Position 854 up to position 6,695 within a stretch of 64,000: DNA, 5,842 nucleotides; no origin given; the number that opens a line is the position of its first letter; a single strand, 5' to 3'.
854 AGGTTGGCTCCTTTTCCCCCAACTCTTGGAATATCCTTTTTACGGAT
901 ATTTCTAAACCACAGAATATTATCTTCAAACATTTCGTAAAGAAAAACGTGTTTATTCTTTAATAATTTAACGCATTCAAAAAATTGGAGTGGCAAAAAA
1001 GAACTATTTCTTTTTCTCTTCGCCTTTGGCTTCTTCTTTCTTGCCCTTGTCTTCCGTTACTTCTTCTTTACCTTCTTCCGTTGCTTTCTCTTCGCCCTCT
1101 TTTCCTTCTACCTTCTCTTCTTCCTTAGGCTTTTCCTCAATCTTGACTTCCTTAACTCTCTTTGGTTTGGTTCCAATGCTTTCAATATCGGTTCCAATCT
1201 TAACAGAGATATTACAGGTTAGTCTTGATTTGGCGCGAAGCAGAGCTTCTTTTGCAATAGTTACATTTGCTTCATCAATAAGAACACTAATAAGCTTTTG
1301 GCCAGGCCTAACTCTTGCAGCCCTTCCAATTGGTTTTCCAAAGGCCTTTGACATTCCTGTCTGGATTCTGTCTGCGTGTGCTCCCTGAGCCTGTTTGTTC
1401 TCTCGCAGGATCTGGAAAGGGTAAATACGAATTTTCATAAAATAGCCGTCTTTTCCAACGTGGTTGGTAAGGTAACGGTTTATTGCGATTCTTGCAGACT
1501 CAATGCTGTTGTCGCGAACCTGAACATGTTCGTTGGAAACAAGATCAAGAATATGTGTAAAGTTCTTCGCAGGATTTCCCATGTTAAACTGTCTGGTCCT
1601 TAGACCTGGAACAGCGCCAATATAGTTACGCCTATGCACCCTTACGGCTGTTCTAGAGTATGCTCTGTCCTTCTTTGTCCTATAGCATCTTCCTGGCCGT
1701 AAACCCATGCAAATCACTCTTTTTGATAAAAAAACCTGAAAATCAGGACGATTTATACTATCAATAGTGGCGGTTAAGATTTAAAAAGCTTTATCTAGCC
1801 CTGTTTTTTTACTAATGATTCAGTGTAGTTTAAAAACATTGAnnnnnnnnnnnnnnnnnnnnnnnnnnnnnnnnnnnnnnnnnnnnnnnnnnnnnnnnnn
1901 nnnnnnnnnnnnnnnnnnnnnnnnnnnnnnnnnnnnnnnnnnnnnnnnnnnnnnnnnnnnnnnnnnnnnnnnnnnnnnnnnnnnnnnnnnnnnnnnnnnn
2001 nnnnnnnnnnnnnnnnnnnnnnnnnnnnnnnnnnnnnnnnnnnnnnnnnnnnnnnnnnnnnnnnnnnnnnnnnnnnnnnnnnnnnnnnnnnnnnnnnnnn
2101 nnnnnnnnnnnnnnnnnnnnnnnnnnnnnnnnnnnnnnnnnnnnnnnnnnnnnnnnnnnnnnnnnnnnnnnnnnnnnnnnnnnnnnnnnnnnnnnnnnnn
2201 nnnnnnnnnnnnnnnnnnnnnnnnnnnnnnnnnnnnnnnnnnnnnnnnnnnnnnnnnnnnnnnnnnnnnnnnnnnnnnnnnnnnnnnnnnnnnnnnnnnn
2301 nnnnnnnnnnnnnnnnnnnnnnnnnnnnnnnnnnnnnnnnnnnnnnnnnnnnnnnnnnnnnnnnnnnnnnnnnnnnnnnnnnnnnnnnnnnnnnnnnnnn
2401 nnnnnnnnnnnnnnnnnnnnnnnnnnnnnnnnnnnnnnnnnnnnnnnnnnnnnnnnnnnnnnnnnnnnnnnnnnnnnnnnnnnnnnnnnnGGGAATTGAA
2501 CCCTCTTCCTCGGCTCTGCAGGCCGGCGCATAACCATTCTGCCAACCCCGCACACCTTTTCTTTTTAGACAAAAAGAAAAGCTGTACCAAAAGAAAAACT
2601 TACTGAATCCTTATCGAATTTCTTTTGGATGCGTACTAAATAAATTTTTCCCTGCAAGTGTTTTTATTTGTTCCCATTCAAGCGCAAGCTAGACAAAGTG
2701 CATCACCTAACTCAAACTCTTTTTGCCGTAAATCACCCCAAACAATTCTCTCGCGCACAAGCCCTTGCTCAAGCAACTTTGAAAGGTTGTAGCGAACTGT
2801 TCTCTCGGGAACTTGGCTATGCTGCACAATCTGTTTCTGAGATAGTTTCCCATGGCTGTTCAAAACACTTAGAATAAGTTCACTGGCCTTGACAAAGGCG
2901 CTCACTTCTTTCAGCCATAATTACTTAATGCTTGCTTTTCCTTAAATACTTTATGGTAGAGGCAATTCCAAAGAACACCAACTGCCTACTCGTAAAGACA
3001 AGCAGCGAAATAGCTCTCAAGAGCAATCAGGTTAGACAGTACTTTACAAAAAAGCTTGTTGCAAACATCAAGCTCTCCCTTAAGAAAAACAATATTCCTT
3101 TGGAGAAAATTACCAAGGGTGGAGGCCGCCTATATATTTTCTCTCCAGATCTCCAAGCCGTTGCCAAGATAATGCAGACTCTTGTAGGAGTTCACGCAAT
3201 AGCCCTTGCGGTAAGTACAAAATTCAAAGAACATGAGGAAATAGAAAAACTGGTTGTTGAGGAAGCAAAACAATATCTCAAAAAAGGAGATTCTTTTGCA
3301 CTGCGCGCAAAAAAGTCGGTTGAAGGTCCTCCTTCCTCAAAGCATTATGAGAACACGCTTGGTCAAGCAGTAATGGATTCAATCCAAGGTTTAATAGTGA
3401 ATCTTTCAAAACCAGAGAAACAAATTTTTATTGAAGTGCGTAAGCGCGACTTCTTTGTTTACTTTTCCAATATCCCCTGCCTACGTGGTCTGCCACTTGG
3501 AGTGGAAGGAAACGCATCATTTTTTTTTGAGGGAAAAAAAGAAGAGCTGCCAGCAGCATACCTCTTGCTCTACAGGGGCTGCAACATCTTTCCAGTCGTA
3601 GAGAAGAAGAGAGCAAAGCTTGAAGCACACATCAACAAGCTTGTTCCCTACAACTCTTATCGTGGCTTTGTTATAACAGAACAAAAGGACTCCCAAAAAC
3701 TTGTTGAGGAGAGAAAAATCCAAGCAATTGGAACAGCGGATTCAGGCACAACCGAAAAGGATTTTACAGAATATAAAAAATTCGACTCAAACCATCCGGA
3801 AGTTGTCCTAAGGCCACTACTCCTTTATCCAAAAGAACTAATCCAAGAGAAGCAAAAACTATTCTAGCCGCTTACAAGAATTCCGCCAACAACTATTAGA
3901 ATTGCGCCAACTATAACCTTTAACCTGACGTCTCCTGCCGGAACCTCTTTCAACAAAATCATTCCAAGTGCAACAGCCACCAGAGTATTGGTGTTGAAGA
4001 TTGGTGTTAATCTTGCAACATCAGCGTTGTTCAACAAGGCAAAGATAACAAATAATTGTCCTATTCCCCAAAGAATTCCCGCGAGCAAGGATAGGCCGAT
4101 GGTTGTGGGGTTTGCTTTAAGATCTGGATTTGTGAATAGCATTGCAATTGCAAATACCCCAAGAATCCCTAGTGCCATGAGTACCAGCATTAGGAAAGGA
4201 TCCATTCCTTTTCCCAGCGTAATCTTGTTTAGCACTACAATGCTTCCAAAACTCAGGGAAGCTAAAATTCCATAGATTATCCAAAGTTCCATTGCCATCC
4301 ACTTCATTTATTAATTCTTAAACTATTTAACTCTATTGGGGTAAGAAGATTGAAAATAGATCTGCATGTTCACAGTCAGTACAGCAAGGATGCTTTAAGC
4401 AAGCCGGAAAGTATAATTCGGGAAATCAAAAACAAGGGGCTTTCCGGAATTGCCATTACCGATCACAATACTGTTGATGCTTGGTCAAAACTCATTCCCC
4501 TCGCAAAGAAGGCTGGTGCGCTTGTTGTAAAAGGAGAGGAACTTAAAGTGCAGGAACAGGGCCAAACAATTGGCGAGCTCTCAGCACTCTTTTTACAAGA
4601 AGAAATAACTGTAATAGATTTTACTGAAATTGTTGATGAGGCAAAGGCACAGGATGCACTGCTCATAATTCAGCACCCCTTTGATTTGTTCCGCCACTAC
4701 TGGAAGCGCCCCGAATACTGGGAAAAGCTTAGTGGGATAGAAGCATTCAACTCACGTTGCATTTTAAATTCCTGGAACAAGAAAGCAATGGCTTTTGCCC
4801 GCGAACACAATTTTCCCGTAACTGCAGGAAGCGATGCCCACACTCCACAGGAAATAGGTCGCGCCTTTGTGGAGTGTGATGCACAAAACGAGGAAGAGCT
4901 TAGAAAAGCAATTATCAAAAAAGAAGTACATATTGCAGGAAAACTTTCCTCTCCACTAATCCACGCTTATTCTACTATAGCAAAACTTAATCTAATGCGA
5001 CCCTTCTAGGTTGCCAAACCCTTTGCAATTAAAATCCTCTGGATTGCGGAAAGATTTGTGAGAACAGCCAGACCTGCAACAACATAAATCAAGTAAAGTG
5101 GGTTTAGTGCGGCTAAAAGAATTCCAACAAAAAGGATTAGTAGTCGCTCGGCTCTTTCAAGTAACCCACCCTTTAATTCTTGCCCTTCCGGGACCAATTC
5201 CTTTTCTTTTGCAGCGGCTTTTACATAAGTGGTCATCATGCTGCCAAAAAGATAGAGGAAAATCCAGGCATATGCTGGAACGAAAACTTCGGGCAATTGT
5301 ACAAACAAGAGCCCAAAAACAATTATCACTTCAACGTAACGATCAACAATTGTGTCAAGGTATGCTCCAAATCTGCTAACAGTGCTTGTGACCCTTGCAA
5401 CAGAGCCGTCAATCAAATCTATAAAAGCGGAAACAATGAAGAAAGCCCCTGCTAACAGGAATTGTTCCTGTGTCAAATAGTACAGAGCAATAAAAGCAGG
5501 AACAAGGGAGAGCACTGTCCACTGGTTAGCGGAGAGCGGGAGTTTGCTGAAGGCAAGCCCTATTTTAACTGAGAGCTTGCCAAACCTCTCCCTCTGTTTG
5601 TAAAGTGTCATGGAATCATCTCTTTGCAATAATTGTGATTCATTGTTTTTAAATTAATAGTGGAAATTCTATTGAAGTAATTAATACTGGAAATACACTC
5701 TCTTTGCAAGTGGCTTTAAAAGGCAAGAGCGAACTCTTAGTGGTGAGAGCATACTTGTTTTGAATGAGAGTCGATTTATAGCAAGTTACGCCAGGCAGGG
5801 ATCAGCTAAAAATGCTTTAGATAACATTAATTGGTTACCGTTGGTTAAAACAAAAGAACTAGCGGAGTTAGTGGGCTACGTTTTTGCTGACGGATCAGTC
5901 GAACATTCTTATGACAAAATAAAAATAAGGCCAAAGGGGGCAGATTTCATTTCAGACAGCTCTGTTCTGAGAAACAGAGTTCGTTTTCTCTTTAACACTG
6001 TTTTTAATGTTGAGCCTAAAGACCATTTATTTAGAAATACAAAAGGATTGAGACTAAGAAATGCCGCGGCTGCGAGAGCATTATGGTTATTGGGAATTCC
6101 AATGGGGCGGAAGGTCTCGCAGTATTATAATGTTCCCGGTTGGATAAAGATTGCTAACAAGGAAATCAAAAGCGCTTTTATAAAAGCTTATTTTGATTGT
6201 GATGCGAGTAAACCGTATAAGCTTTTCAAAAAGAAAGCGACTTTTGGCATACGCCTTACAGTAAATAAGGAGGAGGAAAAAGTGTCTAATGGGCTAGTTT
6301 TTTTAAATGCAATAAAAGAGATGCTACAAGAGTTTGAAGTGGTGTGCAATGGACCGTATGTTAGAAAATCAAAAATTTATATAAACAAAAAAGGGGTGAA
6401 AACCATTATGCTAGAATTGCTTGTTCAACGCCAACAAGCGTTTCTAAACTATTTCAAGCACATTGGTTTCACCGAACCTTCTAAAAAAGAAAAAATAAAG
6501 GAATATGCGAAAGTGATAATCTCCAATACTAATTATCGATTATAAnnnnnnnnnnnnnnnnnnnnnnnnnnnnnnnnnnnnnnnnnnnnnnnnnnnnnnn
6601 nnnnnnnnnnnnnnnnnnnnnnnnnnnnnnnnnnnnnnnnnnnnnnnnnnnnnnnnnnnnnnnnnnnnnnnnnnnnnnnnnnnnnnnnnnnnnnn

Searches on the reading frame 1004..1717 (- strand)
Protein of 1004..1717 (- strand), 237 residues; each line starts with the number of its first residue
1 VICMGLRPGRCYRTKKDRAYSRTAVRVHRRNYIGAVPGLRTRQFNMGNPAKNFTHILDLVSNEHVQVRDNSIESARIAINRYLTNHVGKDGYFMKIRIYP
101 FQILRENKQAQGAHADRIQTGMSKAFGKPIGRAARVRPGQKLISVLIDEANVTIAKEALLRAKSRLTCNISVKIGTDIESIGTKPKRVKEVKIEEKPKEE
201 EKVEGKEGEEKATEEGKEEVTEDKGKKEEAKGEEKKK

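Call 19: search_protein_families(library=pfam, proteins=[window:1004-1717:-])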
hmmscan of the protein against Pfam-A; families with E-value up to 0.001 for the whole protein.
window:1004-1717:- (237 aa): 1 family
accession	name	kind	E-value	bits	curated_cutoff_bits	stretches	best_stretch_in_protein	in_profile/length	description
PF00252.24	Ribosomal_L16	-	2.9e-27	95.6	27.9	1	25-170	6-129/132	Ribosomal protein L16p/L10e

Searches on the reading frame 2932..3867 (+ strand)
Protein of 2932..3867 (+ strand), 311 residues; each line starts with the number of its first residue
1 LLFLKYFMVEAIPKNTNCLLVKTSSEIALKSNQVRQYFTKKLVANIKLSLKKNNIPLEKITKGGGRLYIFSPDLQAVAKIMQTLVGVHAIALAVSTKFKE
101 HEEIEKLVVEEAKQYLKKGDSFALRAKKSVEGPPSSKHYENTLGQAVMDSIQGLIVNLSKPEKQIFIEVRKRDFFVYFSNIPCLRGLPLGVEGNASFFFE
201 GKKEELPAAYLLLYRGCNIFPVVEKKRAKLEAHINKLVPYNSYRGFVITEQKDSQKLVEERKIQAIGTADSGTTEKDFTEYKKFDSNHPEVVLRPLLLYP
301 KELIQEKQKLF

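Call 19: search_protein_families(library=pfam, proteins=[window:2932-3867:+])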
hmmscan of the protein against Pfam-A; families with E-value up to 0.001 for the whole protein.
window:2932-3867:+ (311 aa): 2 families
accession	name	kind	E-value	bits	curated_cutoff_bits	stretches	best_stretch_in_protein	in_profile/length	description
PF22025.1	ThiI_fer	-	1.7e-09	38.4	25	1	20-90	3-71/72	ThiI ferredoxin-like domain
PF02926.22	THUMP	-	3.6e-08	34.1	20.6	1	101-177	4-82/84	THUMP domain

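Call 55: find_encoding_contigs(protein=window:2932-3867:+, flank=10000, max_places=1)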
Protein window:2932-3867:+ (311 aa): no gene with exactly this product is on record in the collection.

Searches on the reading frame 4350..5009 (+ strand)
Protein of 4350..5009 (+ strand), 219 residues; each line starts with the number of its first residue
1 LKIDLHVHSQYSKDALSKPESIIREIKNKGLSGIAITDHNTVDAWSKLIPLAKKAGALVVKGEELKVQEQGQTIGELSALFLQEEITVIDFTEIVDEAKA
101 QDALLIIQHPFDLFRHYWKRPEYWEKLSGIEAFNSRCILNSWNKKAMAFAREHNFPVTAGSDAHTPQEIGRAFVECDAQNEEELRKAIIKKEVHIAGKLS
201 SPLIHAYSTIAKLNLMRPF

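Call 19: search_protein_families(library=pfam, proteins=[window:4350-5009:+])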
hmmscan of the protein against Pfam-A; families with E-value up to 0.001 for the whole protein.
window:4350-5009:+ (219 aa): 2 families
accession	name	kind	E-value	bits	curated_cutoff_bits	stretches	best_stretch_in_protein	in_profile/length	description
PF13263.12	PHP_C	-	2.3e-16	59.5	21.3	1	141-192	2-55/56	PHP-associated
PF02811.25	PHP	-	1.2e-13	52.2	26.4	1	4-89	1-71/164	PHP domain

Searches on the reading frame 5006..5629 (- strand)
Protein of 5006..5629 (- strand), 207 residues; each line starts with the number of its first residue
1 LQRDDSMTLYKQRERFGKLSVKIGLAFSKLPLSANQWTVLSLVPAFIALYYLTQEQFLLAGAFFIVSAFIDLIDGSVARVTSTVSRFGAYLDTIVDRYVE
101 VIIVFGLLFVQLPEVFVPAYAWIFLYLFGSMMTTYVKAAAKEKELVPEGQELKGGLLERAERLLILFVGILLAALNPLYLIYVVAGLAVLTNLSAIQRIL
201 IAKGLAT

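Call 19: search_protein_families(library=pfam, proteins=[window:5006-5629:-])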
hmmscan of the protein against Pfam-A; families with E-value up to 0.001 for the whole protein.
window:5006-5629:- (207 aa): 1 family
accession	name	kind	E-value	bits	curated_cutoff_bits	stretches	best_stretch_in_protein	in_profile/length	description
PF01066.26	CDP-OH_P_transf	-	4.8e-18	66.4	22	1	34-184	4-144/152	CDP-alcohol phosphatidyltransferase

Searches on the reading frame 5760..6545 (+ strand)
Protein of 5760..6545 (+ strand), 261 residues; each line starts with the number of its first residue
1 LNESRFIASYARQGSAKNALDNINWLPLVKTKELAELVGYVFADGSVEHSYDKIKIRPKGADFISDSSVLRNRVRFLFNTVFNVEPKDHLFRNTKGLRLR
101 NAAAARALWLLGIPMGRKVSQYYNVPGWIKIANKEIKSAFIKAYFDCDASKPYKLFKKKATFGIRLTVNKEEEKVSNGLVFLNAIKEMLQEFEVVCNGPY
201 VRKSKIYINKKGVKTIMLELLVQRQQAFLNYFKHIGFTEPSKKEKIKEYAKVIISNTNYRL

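Call 19: search_protein_families(library=pfam, proteins=[window:5760-6545:+])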
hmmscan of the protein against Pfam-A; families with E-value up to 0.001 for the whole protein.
window:5760-6545:+ (261 aa): 1 family
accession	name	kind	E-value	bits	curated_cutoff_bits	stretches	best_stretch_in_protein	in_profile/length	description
PF14528.11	LAGLIDADG_3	-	2e-06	28.4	22.5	0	136-236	2-82/82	LAGLIDADG-like domain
